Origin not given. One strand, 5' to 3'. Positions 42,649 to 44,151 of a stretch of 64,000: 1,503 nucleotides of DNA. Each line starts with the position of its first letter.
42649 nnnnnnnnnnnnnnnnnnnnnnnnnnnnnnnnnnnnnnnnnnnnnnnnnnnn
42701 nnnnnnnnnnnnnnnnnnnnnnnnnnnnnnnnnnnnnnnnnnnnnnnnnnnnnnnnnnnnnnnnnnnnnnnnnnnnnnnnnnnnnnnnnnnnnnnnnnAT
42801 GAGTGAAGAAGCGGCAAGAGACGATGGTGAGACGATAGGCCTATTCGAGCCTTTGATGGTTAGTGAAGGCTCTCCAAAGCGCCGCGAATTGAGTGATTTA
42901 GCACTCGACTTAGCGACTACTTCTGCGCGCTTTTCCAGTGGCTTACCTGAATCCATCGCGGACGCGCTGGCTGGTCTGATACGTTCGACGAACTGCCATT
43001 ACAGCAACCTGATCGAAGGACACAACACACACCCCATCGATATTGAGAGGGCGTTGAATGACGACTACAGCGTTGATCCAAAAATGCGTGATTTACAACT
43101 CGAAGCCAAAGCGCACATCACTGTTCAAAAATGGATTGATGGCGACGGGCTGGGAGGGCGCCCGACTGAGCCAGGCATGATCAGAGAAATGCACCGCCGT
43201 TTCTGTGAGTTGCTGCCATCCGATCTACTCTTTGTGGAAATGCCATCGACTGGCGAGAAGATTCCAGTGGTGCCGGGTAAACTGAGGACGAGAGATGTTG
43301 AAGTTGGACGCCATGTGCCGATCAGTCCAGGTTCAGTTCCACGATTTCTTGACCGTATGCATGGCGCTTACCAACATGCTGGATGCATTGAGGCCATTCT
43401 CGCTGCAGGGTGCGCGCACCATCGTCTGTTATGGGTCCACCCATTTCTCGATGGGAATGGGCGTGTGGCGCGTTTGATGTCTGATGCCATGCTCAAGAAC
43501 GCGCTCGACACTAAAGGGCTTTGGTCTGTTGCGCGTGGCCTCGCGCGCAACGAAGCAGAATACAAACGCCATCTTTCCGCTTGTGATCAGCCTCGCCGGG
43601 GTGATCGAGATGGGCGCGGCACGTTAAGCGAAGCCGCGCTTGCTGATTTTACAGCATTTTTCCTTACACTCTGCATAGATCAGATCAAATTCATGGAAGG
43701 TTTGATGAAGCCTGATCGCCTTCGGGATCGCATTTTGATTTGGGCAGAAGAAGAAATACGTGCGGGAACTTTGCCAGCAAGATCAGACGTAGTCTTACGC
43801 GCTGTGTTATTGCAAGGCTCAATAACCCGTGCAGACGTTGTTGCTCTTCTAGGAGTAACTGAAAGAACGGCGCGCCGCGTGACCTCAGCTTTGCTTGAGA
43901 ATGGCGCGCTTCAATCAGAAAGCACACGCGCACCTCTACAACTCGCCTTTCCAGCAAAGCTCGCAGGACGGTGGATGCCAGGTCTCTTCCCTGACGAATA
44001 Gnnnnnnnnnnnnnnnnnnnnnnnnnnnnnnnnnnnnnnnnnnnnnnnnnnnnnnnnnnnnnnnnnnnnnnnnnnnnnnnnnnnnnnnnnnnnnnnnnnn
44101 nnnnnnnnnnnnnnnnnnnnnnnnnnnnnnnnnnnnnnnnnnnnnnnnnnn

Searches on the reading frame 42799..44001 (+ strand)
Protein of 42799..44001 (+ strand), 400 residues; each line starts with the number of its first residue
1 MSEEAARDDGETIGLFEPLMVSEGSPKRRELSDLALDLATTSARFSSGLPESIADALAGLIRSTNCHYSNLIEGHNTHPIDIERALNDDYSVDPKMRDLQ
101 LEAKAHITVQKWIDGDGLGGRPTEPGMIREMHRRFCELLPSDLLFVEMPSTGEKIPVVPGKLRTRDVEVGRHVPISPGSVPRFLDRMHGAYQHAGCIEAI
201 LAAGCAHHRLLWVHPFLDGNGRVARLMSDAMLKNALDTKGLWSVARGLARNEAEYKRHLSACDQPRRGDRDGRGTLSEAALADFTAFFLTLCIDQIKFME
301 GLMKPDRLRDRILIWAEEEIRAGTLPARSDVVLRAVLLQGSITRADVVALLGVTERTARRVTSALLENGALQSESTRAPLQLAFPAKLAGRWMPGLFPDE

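Call 7: search_protein_families(library=pfam, proteins=[window:42799-44001:+], max_evalue=0.01)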
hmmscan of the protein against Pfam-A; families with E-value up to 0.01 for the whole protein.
window:42799-44001:+ (400 aa): 1 family
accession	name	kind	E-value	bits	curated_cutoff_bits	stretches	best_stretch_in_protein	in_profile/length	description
PF02661.23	Fic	-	7.2e-13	49.6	24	1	128-232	7-93/93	Fic/DOC family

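Call 75: search_protein_families(library=padloc, proteins=[window:42799-44001:+], max_evalue=0.01)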
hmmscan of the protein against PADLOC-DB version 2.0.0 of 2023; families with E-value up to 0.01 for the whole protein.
window:42799-44001:+ (400 aa): 9 families
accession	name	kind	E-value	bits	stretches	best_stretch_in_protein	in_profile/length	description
PDLC03963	SoFic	-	4.4e-27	93.4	1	31-374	29-340/361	-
PDLC04966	PDC-S24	-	8.1e-12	42.7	1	168-267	271-373/497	-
PDLC04839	PDC-S04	-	9.8e-09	33.2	1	198-235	125-162/205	-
PDLC04836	PDC-S04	-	4.9e-06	23.9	1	160-239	116-191/244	-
PDLC04837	PDC-S04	-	6.6e-06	23.6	1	206-264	157-210/234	-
PDLC04842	PDC-S04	-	0.00048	17.9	1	213-242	111-140/202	-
PDLC04840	PDC-S04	-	0.0007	17.4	1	206-227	148-169/227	-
PDLC04838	PDC-S04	-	0.00094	17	1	208-235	138-165/209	-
PDLC04841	PDC-S04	-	0.0016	16.2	1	213-243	209-239/292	-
